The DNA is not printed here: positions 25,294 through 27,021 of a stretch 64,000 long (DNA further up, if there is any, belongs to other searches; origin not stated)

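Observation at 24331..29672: Convergent NYN / ARH and NTPase / PIN-kinase gene modules: candidate undescribed defence or toxin-like system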

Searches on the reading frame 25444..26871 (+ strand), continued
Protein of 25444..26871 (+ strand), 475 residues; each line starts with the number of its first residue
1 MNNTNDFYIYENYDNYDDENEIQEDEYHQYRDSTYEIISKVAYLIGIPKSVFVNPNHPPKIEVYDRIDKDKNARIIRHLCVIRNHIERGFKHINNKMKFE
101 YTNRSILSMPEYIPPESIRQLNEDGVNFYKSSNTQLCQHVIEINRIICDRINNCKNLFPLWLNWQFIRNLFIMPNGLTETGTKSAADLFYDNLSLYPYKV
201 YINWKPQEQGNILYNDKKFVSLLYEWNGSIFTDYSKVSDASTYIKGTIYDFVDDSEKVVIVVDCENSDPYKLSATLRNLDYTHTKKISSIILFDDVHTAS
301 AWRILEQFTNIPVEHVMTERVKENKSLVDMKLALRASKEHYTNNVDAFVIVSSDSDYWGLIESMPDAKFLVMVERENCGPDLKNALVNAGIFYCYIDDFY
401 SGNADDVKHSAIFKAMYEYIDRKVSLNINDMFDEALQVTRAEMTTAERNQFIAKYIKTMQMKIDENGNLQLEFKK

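Call 27: find_encoding_contigs(protein=P0008, flank=10000, max_places=3)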
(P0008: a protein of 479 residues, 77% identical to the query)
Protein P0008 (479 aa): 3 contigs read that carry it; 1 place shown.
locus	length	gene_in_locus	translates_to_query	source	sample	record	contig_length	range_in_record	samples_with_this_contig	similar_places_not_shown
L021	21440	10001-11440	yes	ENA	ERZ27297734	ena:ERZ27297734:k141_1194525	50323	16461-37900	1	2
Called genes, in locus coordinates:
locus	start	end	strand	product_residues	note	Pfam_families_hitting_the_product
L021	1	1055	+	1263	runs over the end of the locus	-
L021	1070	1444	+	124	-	PF20458:DUF6711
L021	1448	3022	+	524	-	-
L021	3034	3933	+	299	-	-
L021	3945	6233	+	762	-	PF00246:Peptidase_M14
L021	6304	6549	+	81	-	-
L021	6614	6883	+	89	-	-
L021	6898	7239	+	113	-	-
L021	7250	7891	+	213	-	-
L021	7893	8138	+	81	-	-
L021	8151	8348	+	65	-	-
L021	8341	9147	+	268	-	PF01520:Amidase_3, PF01471:PG_binding_1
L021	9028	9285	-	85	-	-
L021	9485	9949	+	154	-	PF12844:HTH_19 (faint), PF27636:CCPG1_N (weak)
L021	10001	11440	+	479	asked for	PF01936:NYN (weak)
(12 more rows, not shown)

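Call 36: search_solved_structures(query=window:25444-26871:+, max_evalue=1, show_alignments=1)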
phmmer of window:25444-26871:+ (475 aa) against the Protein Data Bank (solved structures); distinct sequences matched with E-value up to 1: 1.
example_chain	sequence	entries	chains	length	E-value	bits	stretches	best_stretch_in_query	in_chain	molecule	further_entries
1nui_A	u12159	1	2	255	0.85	11.7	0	366-411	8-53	DNA primase/helicase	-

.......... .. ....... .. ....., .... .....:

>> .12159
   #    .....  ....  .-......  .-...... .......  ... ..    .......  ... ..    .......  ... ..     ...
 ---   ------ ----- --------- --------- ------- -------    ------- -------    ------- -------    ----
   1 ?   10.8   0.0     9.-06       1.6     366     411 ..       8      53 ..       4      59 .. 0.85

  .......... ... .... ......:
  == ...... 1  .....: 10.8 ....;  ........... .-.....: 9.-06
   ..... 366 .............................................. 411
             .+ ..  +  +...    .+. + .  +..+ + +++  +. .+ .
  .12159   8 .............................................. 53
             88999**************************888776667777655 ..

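Call 53: find_related_loci(query=A5, collection=genome_contigs, flank=6000)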
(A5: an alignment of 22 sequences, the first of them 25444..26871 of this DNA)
Query A5 (475 aa) in genome_contigs; peptide patterns used: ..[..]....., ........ (x = any residue, [..] = any of these).
292 stretches matched a pattern; 255 encode a relative of the query (tblastn E <= 1e-3); the best 80 are kept; 80 distinct loci.
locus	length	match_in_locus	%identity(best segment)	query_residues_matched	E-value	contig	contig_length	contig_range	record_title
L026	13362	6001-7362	69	20-475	0e+0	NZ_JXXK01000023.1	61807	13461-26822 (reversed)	Ruthenibacterium lactatiformans strain 585-1 contig00023, whole genome shotgun sequence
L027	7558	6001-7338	70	28-475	0e+0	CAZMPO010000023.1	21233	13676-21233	MAG TPA_asm: uncultured Lachnospiraceae bacterium isolate SRP313737_co1_195 genome assembly, contig: NODE_3886_length_21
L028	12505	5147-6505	69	21-475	0e+0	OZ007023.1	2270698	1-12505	MAG: uncultured Oscillospiraceae bacterium isolate metabat2_pooled_hifiasm.1005 MAG genome assembly, chromosome: 1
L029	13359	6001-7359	70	21-475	0e+0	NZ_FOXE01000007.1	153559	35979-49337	Oscillibacter sp. PC13, whole genome shotgun sequence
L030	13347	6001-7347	68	25-475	0e+0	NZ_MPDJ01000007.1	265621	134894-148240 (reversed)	Eisenbergiella tayi strain DSM 26961 scaffold7, whole genome shotgun sequence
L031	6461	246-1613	67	18-475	0e+0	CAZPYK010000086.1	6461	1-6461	MAG TPA_asm: uncultured Ruminococcus sp. isolate SRP225648_co1_490 genome assembly, contig: NODE_30653_length_6461_cov_4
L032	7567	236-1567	68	30-475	0e+0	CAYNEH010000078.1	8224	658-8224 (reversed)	MAG TPA_asm: uncultured Oscillospiraceae bacterium isolate binchicken_co354_315 genome assembly, contig: NODE_10339_leng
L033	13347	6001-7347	67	25-475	0e+0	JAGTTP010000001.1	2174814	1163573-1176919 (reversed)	Clostridiaceae bacterium Marseille-Q4145 NODE_1_length_2174814_cov_68.960047, whole genome shotgun sequence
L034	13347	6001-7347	67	23-473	0e+0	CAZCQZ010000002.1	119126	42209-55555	MAG TPA_asm: uncultured Eubacteriales bacterium isolate SRP225648_co1_125 genome assembly, contig: NODE_163_length_11912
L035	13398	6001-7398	66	10-475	0e+0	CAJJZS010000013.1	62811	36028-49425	MAG TPA_asm: uncultured Ruminococcaceae bacterium isolate ERR1190762-bin.8 genome assembly, contig: NODE_436_length_6281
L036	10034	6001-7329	66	31-475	0e+0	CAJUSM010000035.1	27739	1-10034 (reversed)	MAG TPA_asm: uncultured Oscillospiraceae bacterium isolate MGBC162917 genome assembly, contig: MGBC162917.35, whole geno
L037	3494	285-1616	66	30-475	0e+0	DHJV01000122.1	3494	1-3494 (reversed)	MAG TPA_asm: Lachnospiraceae bacterium UBA4711 UBA4711_contig_47514, whole genome shotgun sequence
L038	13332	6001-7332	67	30-475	0e+0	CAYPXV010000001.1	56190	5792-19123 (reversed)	MAG TPA_asm: uncultured Clostridium sp. isolate SRP225648_co1_945 genome assembly, contig: NODE_922_length_56190_cov_6.0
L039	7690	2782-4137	66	22-475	0e+0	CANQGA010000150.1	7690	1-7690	MAG: uncultured Lachnospiraceae bacterium isolate Lapin-007__bin11 genome assembly, contig: Lapin-007__NODE_4175_length_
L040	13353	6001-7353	64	17-469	0e+0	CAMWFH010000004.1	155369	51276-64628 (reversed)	MAG TPA_asm: uncultured Clostridia bacterium isolate SRR13528209_bin.2_metawrap_v1.3_MAG genome assembly, contig: NODE.8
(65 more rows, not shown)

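Call 59: search_protein_families(library=pfam, alignment_id=A6, max_evalue=0.0001)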
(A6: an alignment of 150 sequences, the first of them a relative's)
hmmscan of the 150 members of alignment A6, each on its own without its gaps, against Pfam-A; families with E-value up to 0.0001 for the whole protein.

A. member 1, L027:4454-5263:- (269 aa): 0 families

B. families by the number of members that match (of 150 scanned): 176 families (the first 25 are shown)
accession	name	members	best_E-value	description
PF00072.30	Response_reg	6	1.4e-44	Response regulator receiver domain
PF02518.31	HATPase_c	5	6.8e-27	Histidine kinase-, DNA gyrase B-, and HSP90-like ATPase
PF00512.31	HisKA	5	6.1e-21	His Kinase A (phospho-acceptor) domain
PF00486.34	Trans_reg_C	4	1e-24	Transcriptional regulatory protein, C terminal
PF03807.23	F420_oxidored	4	3.6e-18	NADP oxidoreductase coenzyme F420-dependent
PF03446.21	NAD_binding_2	4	1.8e-07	NAD binding domain of 6-phosphogluconate dehydrogenase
PF01545.26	Cation_efflux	3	3.5e-46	Cation efflux family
PF14748.11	P5CR_dimer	3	1.7e-26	Pyrroline-5-carboxylate reductase dimerisation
PF00270.35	DEAD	3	2.8e-26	DEAD/DEAH box helicase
PF00004.35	AAA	3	4.7e-22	ATPase family associated with various cellular activities (AAA)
PF16916.11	ZT_dimer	3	1.2e-16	Dimerisation domain of Zinc Transporter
PF14501.12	HATPase_c_5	3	2.8e-06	GHKL domain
PF07724.20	AAA_2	2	1.5e-48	AAA domain (Cdc48 subfamily)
PF01263.26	Aldose_epim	2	3.8e-29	Aldose 1-epimerase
PF13358.12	DDE_3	2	4.8e-28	DDE superfamily endonuclease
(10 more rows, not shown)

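Call 67: predict_structure(alignment_id=A5)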
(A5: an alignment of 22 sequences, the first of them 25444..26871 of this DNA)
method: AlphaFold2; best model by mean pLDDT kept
length: 475 residues; sequences in the alignment: 22
mean_pLDDT: 56.5   pTM: 0.40
mean pLDDT of the five models: 56.5, 55.7, 52.7, 50.7, 48.6
residues with pLDDT >= 90: 1; 70-90: 131; 50-70: 169; < 50: 174
segments of 3 or more residues with pLDDT < 50: 1-58, 91-100, 154-246, 388-391
pLDDT, mean of each block of 10 residues (from residue 1): 29 29 30 41 37 45 57 70 60 45 60 75 74 57 59 43 31 31 40 31 25 29 40 28 42 79 78 72 85 70 75 67 59 77 83 71 67 70 51 61 58 63 63 79 81 71 61 64
secondary structure, 60 per line:
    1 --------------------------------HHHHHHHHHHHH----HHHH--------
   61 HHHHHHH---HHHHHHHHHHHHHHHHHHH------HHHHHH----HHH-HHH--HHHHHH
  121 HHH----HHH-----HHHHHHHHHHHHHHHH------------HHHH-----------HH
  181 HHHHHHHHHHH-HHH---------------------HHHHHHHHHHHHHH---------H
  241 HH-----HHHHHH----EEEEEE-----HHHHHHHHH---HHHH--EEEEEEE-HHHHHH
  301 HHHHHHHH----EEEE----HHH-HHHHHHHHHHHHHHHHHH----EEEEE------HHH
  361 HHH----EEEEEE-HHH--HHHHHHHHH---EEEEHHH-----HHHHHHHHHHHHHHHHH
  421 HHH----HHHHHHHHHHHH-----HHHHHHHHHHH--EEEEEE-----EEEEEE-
elements in order: H33-44 H49-52 H61-67 H71-89 H96-101 H115-123 H136-151 H164-167 H179-191 H217-230 H248-253 E258-263 H269-277 H281-284 E287-293 H295-308 E313-316 H325-342 E347-351 H358-363 E368-373 H380-388 E392-395 H404-423 H428-439 H445-455 E458-463 E469-474

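Call 73: fold_search(model_id=the predicted structure, library=pdb)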
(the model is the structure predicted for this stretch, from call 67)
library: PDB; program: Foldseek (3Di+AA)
matches with E <= 10: 1173; with E <= 0.001: 2
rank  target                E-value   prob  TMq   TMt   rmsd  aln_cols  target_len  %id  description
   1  2qip                  3.7e-04  1.00  0.22  0.54   5.5       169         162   20  Crystal structure of a protein of unknown function VPA0982 from Vibrio parahaemolyticus RIMD 2210633 (released 2007-07-24)
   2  3lxm_C                9.7e-04  0.87  0.11  0.16  15.4       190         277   13  2.00 Angstrom resolution crystal structure of a catalytic subunit of an aspartate carbamoyltransferase (pyrB) from Yer (released 2010-03-16)
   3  1ezz_A                4.5e-03  0.87  0.13  0.18  15.6       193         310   13  CRYSTAL STRUCTURE OF E. COLI ASPARTATE TRANSCARBAMOYLASE P268A MUTANT IN THE T-STATE (released 2000-11-22)
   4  8dti_A                6.4e-03  0.85  0.18  0.14  18.5       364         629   10  Cryo-EM structure of Arabidopsis SPY in complex with GDP-fucose (released 2023-03-08)
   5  1qzx_A                8.5e-03  0.98  0.20  0.22  10.0       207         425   12  Crystal structure of the complete core of archaeal SRP and implications for inter-domain communication (released 2003-11-18)
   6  8chd_A                1.0e-02  0.99  0.20  0.20   6.6       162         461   13  NtUGT1 in two conformations (released 2024-02-21)
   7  6kj9_A                1.1e-02  0.63  0.12  0.17  16.1       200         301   11  E. coli ATCase catalytic subunit mutant - G128/130A (released 2020-03-11)
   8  8hk6_A                1.3e-02  0.63  0.20  0.11  23.8       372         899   13  potassium channel (released 2023-08-16)
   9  6ze0_A                1.4e-02  0.85  0.18  0.29  16.8       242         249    9  Orthorhombic crystal structure of the bulky-bulky ketone specific alcohol dehydrogenase from Comamonas testosteroni (released 2020-11-11)
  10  7ddz                  1.8e-02  0.28  0.16  0.17  26.3       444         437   10  The Crystal Structure of Human Neuropeptide Y Y2 Receptor with JNJ-31020028 (released 2021-01-27)
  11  4p4l_B                2.0e-02  0.94  0.19  0.32   9.7       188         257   10  Crystal Structure of Mycobacterium tuberculosis Shikimate Dehydrogenase (released 2015-03-18)
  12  5yaa_C                2.1e-02  0.99  0.22  0.59   4.3       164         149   13  Crystal structure of Marf1 NYN domain from Mus musculus (released 2018-10-03)
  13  8hkq_A                2.3e-02  0.57  0.20  0.11  22.2       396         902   12  ion channel (released 2023-08-16)
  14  8pey_A                2.7e-02  0.82  0.21  0.36  20.0       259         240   10  Rho P167L-ATPgS-Psu complex II locked (released 2024-06-26)
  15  5u70                  2.8e-02  0.38  0.19  0.11  23.0       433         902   12  Chicken Slo2.2 in an open conformation vitrified in the presence of 300 mM NaCl (released 2017-02-08)
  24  5yaa_A                4.5e-02  0.98  0.22  0.59   4.4       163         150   13  Crystal structure of Marf1 NYN domain from Mus musculus (released 2018-10-03)
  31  5yaa_D                5.3e-02  0.96  0.21  0.55   4.8       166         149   13  Crystal structure of Marf1 NYN domain from Mus musculus (released 2018-10-03)
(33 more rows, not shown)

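Call 76: search_protein_families(library=pfam, proteins=[L020:8337-8621:+, L020:10045-10341:+, L020:5559-5885:+, L020:16791-17462:-, L020:15955-16794:-], max_evalue=0.01)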
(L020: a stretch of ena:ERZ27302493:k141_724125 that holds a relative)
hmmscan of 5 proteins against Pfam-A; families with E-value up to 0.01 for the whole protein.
L020:8337-8621:+ (94 aa): 1 family
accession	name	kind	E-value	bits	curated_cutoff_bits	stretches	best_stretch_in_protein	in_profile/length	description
PF06949.16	DUF1292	-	1.9e-07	32.3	24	1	13-82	1-73/75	Protein of unknown function (DUF1292)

L020:10045-10341:+ (98 aa): 1 family
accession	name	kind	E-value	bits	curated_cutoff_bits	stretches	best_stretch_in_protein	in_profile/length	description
PF04545.22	Sigma70_r4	-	7.2e-05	22.7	24.1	1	27-72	1-42/50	Sigma-70, region 4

L020:5559-5885:+ (108 aa): 0 families

L020:16791-17462:- (223 aa): 1 family
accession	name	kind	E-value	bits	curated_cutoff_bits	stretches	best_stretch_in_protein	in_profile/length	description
PF10263.15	SprT-like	-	5.8e-06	26.6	25.6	1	33-118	18-94/108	SprT-like family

L020:15955-16794:- (279 aa): 0 families

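Call 81: find_related_loci(query=A5, collection=viral_contigs, flank=6000)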
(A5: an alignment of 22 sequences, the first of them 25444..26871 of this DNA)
Query A5 (475 aa) in viral_contigs; peptide patterns used: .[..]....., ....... (x = any residue, [..] = any of these).
185 stretches matched a pattern; 27 encode a relative of the query (tblastn E <= 1e-3); 27 distinct loci.
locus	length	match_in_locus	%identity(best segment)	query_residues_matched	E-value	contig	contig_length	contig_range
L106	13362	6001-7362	69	20-475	0e+0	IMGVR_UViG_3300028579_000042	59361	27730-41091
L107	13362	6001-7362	69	20-475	0e+0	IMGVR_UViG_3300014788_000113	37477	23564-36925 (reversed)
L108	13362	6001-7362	69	20-475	0e+0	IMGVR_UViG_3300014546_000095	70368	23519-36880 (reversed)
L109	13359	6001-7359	69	21-475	0e+0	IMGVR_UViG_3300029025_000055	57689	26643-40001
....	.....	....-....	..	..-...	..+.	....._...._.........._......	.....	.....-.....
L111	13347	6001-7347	67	25-475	0e+0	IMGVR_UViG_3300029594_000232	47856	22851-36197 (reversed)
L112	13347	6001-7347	67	25-475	0e+0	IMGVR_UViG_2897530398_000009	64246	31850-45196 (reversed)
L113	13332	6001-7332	65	30-475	0e+0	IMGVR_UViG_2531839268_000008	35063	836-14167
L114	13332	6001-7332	65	30-475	0e+0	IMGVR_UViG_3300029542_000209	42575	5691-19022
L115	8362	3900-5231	65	29-474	0e+0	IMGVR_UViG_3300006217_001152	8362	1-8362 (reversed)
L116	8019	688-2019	64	29-474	0e+0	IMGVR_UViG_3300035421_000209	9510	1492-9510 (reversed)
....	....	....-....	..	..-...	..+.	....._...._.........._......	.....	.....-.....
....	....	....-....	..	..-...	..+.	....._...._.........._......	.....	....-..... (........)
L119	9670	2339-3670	62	30-475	0e+0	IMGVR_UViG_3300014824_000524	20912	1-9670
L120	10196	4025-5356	61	29-474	0e+0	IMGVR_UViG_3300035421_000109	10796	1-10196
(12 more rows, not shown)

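Call 88: search_dna_similar(query=window:25444-26871:+, collection=phages, mode=protein, max_rows=15, max_evalue=0.001)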
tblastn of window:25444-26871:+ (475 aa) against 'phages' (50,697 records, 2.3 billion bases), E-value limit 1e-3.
Records with a match: 2; places in all: 2; records where one place covers at least 80% of the query: 2.
Best place of each record, by identity: 60-80% 1; <60% 1.
By first word of the organism name: Bacteriophage 2.
By host as written in the record: - 2.
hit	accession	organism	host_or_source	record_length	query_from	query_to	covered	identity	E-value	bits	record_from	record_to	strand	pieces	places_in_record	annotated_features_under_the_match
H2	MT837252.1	Bacteriophage sp.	human fecal samples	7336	30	475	94%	65.2%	0e+0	621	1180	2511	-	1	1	record has no annotation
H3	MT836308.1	Bacteriophage sp.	human fecal samples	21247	34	475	93%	35.1%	1e-87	298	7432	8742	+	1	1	record has no annotation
